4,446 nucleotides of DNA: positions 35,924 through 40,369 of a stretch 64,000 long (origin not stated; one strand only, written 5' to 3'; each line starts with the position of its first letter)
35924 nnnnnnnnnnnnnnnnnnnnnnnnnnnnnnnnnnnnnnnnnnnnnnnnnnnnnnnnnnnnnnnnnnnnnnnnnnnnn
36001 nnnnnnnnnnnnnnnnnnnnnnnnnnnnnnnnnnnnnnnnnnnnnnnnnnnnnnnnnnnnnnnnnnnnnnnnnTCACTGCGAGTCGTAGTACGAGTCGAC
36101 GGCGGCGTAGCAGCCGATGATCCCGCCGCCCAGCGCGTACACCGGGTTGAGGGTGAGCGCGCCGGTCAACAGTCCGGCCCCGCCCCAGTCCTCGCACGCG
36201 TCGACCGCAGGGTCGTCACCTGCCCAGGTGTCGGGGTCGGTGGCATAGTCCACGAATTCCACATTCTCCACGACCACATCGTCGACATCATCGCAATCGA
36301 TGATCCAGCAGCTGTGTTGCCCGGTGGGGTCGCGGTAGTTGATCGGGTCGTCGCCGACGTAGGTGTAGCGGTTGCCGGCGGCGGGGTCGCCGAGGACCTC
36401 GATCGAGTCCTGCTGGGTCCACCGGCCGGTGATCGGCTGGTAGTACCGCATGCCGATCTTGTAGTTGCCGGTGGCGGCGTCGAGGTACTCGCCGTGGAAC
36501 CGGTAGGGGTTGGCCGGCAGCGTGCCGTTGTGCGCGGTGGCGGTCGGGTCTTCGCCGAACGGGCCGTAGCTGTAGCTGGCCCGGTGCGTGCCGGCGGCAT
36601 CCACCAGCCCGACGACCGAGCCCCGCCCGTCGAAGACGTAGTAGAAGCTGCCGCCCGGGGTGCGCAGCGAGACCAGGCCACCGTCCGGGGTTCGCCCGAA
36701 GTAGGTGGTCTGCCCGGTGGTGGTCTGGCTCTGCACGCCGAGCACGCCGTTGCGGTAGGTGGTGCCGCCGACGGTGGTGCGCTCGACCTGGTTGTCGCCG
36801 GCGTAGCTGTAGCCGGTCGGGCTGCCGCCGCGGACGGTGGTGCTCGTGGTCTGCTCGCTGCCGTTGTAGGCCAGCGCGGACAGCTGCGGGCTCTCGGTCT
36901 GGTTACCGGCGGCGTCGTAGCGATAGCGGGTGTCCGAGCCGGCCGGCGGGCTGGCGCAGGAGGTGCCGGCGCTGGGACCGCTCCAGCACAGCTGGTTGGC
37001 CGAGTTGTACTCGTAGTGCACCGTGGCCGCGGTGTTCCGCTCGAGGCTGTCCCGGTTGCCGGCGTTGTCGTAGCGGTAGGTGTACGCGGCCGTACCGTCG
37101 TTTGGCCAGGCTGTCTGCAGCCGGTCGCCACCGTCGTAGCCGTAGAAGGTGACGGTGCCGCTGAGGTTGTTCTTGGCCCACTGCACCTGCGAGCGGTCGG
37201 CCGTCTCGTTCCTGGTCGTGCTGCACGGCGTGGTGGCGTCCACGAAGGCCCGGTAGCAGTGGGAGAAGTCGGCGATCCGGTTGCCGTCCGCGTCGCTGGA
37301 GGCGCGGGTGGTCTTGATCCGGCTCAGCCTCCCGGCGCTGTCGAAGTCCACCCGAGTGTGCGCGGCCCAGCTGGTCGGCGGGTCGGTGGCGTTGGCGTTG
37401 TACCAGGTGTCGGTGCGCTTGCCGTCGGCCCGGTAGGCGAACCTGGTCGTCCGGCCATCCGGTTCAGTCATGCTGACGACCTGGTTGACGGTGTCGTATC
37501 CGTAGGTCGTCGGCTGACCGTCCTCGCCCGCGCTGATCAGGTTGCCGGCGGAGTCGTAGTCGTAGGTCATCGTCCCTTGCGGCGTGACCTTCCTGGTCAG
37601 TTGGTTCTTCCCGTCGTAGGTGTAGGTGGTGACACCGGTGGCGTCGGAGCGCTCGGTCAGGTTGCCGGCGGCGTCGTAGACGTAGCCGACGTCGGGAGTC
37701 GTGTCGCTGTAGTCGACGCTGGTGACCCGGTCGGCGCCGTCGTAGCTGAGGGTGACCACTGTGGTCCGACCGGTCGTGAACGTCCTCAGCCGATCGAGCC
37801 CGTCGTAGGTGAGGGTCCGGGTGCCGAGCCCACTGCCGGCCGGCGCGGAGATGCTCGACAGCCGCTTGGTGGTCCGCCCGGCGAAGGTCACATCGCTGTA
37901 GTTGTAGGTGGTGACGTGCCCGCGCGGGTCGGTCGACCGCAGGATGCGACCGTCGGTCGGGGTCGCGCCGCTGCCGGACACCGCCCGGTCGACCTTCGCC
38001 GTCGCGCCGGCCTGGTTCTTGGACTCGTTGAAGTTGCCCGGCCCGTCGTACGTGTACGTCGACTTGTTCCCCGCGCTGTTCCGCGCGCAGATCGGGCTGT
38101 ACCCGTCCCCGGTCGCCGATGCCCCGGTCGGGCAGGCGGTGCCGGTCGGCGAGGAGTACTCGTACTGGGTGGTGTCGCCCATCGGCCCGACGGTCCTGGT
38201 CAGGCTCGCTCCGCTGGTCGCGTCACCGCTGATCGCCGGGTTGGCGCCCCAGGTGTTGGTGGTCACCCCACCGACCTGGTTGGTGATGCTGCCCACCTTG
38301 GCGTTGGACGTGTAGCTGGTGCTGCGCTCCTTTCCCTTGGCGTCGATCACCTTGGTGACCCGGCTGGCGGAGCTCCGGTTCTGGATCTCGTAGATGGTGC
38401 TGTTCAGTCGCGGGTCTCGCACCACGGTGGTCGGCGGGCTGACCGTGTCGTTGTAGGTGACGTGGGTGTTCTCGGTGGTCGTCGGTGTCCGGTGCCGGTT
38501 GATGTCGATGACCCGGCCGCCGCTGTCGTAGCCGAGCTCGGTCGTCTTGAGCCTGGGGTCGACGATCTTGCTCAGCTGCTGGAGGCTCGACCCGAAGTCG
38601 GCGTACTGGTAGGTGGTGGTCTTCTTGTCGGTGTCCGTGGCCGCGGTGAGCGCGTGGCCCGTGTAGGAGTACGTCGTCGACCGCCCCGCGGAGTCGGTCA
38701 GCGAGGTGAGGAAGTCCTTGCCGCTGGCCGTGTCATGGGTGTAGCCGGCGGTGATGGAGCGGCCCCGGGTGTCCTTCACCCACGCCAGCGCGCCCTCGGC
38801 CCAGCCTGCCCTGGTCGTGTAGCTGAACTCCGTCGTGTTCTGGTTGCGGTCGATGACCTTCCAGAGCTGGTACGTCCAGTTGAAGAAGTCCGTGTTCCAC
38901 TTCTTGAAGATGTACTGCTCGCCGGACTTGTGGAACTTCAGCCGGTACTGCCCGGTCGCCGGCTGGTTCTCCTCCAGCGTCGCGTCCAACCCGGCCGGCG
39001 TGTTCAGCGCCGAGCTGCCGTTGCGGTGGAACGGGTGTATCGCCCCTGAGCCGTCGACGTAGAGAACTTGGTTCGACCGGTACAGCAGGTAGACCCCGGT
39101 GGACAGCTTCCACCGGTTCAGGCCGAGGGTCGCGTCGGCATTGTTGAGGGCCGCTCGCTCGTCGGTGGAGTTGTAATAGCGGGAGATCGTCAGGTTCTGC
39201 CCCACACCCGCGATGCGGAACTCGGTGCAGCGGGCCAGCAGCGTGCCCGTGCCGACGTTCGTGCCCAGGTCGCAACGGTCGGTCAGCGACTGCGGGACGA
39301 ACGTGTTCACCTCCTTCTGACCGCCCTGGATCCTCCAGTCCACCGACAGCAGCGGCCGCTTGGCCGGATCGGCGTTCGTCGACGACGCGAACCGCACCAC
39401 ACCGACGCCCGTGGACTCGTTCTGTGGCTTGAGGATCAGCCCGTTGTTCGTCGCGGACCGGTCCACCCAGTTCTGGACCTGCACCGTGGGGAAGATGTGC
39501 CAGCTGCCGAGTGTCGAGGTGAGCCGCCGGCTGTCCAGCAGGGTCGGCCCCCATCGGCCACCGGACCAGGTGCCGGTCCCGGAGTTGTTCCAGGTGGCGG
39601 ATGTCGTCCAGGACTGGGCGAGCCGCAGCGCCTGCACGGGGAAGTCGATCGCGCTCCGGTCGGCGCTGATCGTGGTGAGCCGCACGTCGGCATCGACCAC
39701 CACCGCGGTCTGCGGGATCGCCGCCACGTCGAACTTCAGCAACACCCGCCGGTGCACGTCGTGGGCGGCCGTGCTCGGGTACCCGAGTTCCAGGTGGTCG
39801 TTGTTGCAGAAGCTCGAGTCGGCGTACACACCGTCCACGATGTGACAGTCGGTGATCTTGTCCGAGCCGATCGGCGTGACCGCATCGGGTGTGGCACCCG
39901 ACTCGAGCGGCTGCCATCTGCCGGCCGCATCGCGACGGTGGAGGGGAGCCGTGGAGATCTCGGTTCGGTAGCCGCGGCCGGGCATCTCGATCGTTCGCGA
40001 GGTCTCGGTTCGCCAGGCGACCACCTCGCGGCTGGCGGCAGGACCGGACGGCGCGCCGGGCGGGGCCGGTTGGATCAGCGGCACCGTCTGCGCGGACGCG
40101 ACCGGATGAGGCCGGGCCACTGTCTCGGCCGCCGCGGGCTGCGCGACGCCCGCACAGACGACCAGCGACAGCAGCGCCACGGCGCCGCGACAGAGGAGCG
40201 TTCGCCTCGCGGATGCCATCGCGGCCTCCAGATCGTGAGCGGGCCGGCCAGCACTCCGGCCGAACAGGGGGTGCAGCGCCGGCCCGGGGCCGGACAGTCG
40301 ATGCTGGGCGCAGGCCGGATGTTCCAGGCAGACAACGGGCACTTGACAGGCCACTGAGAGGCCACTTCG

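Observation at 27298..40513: Two secreted RHS giants bracket an XRE-HTH/NB-ARC/TPR STAND NTPase, with no immunity genes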

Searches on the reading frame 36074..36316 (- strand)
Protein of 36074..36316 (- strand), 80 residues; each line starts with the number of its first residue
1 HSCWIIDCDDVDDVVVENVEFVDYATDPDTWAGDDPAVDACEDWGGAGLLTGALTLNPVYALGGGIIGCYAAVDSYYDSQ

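Call 58: search_protein_families(library=pfam, proteins=[window:36074-36316:-], max_evalue=1)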
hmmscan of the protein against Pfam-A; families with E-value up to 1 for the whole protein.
window:36074-36316:- (80 aa): 0 families

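Call 82: predict_structure(protein=window:36074-36316:-)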
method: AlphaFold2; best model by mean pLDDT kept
length: 80 residues; sequences in the alignment: 1
mean_pLDDT: 37.8   pTM: 0.19
mean pLDDT of the five models: 37.8, 37.6, 37.0, 35.5, 34.7
residues with pLDDT >= 90: 0; 70-90: 0; 50-70: 0; < 50: 80
segments of 3 or more residues with pLDDT < 50: 1-80
pLDDT, mean of each block of 10 residues (from residue 1): 39 37 37 41 39 35 39 37
secondary structure, 60 per line:
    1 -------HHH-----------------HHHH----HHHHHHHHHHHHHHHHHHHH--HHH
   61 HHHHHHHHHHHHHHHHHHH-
elements in order: H28-31 H36-55 H58-79

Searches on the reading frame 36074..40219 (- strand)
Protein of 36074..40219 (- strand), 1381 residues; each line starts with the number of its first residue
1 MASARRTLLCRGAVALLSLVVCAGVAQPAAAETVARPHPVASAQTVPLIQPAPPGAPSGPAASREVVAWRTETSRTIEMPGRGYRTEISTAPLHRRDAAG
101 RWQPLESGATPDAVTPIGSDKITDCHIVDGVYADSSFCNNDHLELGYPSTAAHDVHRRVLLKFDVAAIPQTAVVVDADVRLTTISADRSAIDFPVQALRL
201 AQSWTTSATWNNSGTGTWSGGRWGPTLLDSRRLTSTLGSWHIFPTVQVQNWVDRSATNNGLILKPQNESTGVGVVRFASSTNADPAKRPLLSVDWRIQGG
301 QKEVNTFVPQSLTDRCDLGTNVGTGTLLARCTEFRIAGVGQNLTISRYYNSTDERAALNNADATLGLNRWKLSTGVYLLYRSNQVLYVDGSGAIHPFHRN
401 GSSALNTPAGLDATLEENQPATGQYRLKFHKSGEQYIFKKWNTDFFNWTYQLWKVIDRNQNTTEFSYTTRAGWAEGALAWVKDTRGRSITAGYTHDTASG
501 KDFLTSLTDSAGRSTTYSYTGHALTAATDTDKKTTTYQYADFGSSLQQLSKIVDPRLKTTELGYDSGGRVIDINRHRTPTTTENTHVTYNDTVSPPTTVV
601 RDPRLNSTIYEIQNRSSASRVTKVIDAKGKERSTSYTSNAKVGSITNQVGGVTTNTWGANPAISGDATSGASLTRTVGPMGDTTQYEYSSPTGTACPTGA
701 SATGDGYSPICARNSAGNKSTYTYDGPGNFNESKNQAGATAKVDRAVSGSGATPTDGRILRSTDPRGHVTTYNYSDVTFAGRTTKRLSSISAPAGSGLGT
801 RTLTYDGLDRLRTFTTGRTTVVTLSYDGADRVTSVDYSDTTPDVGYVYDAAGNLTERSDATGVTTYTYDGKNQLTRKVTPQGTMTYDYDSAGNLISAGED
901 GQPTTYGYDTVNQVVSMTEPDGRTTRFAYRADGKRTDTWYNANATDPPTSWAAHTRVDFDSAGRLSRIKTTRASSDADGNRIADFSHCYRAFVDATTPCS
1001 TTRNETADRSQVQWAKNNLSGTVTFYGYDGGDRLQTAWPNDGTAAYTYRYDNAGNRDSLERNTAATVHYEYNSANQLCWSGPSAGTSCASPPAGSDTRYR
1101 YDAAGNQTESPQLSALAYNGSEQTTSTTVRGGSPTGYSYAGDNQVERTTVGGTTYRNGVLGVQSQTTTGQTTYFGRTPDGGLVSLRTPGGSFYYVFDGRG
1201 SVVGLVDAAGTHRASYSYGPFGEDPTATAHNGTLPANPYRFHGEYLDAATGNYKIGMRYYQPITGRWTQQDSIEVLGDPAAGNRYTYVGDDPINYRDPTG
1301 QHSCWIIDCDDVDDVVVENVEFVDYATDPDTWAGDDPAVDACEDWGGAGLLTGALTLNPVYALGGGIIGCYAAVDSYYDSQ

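Call 6: search_protein_families(library=pfam, proteins=[window:36074-40219:-], max_evalue=0.01)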
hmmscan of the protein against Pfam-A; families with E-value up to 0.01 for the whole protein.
window:36074-40219:- (1381 aa): 3 families
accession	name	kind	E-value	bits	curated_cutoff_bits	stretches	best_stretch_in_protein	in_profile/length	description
PF05593.20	RHS_repeat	-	4.1e-27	94.4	22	2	848-883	1-37/38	RHS Repeat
PF20148.4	DUF6531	-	5.2e-06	27.1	24.1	1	321-397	5-74/74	Domain of unknown function (DUF6531)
PF00688.24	TGFb_propeptide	-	0.00054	20.1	25.8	1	155-290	105-238/242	TGF-beta propeptide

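Call 7: search_protein_families(library=ncbifam, proteins=[window:36074-40219:-], max_evalue=0.01)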
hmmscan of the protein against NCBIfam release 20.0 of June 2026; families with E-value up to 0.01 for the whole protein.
window:36074-40219:- (1381 aa): 3 families
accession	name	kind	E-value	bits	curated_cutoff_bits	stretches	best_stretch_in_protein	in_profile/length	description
TIGR01643.1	YD_repeat_2x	repeat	8.1e-22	76.8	15.8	3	848-882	1-36/42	YD repeat-containing protein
NF033679.1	DNRLRE_dom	domain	1.3e-20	74.1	34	1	128-293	5-163/164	DNRLRE domain-containing protein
TIGR03696.1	Rhs_assc_core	domain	7.5e-19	68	32.5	1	1218-1301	1-76/76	RHS repeat-associated core domain-containing protein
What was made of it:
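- On RHS/YD polymorphic toxin: PF05593 and TIGR01643 hit both proteins (calls 6, 7).
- Checked: RHS2 has a DNRLRE domain, DUF6531, YD repeats and Rhs_assc_core at aa 1218-1301, ending YRDPTGQ (calls 6, 7).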

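Call 38: find_homologous_proteins(query=window:36074-40219:-, max_evalue=1e-20)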
Query window:36074-40219:- (1381 aa): 25 proteins with E <= 1e-20 among 8000 candidates.
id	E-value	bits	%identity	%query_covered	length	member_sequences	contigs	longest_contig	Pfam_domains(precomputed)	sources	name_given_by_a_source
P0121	0.0e+0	3159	100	100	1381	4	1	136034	PF05593.20,PF25023.2,PF20148.5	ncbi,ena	-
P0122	0.0e+0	2034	68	98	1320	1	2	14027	PF05593.20,PF25023.2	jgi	jgi:RHS repeat-associated protein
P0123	0.0e+0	1533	58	86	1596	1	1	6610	PF05593.20,PF25023.2,PF20148.5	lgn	-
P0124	1.3e-111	393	37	73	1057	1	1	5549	PF05593.20,PF25023.2,PF20148.5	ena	-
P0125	1.1e-98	350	35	72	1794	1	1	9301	PF05593.20,PF25023.2,PF00041.28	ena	-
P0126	4.4e-84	302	31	84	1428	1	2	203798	PF05593.20,PF25023.2,PF06848.18,PF20148.5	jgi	jgi:RHS repeat-associated protein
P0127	6.0e-80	288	29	87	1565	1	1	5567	PF05593.20,PF25023.2,PF20148.5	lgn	-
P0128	5.3e-61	225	30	83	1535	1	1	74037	PF05593.20,PF25023.2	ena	-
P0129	4.2e-59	219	30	62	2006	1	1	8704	PF13229.13,PF15283.13,PF05593.20,PF25023.2,PF20148.5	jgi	jgi:RHS repeat-associated protein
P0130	1.0e-46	178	27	63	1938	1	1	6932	PF05593.20,PF25023.2,PF20148.5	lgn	-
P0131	2.6e-45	173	24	62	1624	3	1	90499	PF05593.20,PF25023.2,PF20148.5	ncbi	-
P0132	6.4e-44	169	24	63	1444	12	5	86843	PF25174.2,PF05593.20,PF25023.2,PF23414.2,PF03527.21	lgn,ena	-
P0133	2.3e-37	147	24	48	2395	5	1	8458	PF15607.12,PF01833.31,PF05593.20,PF13385.14,PF25023.2,PF13620.13,PF02210.32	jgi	jgi:RHS repeat-associated protein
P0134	3.6e-35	140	27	49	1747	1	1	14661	PF05593.20,PF25023.2,PF20148.5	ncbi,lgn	-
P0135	1.3e-29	121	26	59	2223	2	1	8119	PF05593.20,PF25023.2,PF20148.5,PF01841.26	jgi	-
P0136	4.8e-28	116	25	57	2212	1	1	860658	PF05593.20,PF25023.2,PF20148.5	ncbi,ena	-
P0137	9.7e-28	115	26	25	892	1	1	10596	PF05593.20,PF02494.23,PF25023.2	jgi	jgi:YD repeat-containing protein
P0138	2.1e-26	110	23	64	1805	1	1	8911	PF05593.20,PF25023.2,PF20148.5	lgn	-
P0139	1.7e-25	107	25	67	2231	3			PF10670.16,PF13715.13,PF05593.20,PF11974.15,PF17802.8,PF25023.2,PF13620.13,PF17210.10,PF20148.5,PF03527.21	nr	nr:RHS repeat-associated core domain-containing protein [uncultured Vibrio sp.]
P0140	4.2e-24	103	25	62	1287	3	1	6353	PF05593.20,PF25023.2,PF20148.5,PF03527.21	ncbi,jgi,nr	ncbi:MAG: DUF6531 domain-containing protein [Actinomycetia bacterium]|nr:DUF6531 domain-containing p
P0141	7.7e-24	102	27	32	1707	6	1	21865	PF05593.20,PF25023.2,PF20148.5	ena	-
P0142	8.6e-24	102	26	58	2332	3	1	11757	PF05593.20,PF25023.2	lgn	-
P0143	1.8e-23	101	26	36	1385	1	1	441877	PF00404.25,PF05593.20,PF25023.2,PF20148.5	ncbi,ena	-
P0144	3.9e-23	100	25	35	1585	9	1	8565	PF15524.12,PF05593.20,PF25023.2,PF21725.4,PF20148.5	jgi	jgi:RHS repeat-associated protein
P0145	5.0e-23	99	26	59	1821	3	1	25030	PF07646.22,PF15283.13,PF24681.2,PF13205.13,PF13415.13,PF05593.20,PF25023.2,PF20148.5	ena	-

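Call 39: find_encoding_contigs(protein=P0122, flank=10000, max_places=3)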
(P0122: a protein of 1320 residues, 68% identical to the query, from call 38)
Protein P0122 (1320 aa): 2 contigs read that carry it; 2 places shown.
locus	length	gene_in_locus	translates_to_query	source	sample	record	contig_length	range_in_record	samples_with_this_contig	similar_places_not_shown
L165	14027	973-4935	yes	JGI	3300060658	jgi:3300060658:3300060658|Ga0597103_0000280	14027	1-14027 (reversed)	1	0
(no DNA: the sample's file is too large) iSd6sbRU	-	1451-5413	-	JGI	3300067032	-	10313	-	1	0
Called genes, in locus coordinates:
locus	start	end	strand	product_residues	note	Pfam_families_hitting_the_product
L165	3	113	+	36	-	?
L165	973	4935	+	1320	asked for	PF25023:TEN_YD-shell, PF05593:RHS_repeat (weak), PF25023:TEN_YD-shell (weak)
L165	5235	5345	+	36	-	-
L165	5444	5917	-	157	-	PF00903:Glyoxalase, PF13468:Glyoxalase_3 (weak), PF13669:Glyoxalase_4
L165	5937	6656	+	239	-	PF13560:HTH_31, PF01381:HTH_3, PF13443:HTH_26 (weak), PF17765:MLTR_LBD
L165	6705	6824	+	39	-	-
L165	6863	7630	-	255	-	PF13424:TPR_12 (faint), PF00196:GerE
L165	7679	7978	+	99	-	PF03466:LysR_substrate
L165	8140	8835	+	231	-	PF01427:Peptidase_M15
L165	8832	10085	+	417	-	PF01757:Acyl_transf_3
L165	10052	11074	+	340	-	PF01820:Dala_Dala_lig_N, PF02786:CPSase_L_D2 (weak), PF07478:Dala_Dala_lig_C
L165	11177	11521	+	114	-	PF00107:ADH_zinc_N (weak), PF13602:ADH_zinc_N_2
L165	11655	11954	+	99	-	PF01168:Ala_racemase_N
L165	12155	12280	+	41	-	-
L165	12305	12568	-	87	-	PF04545:Sigma70_r4 (weak)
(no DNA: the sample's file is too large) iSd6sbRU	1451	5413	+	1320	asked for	PF25023:TEN_YD-shell, PF05593:RHS_repeat (weak), PF25023:TEN_YD-shell (weak)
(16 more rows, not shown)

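Call 40: find_encoding_contigs(protein=P0123, flank=10000, max_places=2)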
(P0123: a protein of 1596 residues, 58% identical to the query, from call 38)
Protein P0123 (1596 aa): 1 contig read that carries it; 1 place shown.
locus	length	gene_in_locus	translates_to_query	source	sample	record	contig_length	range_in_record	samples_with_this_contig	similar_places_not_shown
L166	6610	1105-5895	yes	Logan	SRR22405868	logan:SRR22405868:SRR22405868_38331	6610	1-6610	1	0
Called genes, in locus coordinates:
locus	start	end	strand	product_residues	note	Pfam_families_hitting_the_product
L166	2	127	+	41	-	?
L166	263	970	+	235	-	PF00072:Response_reg, PF00196:GerE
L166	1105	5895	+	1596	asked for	PF05593:RHS_repeat (faint), PF20148:DUF6531 (weak), PF25023:TEN_YD-shell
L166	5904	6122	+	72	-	-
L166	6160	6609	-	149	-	?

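Call 58: search_protein_families(library=pfam, proteins=[P0146], max_evalue=1)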
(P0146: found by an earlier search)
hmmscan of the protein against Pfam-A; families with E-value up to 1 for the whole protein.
P0146 (1379 aa): 4 families
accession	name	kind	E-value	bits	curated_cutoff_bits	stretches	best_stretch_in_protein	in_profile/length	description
PF05593.20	RHS_repeat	-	6.3e-24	84.3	22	6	835-870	1-37/38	RHS Repeat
PF20148.4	DUF6531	-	0.00016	22.4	24.1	1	308-384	5-74/74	Domain of unknown function (DUF6531)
PF00688.24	TGFb_propeptide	-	0.0006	20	25.8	1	142-277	105-238/242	TGF-beta propeptide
PF22721.1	TBP-TOTE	-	0.036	14.1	27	0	843-868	37-62/78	TATA-binding-like protein domain of the TOTE conflict systems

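Call 71: search_protein_families(library=padloc, proteins=[window:36074-40219:-], max_evalue=0.001)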
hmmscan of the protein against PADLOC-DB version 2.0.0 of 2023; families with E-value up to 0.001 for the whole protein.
window:36074-40219:- (1381 aa): 0 families
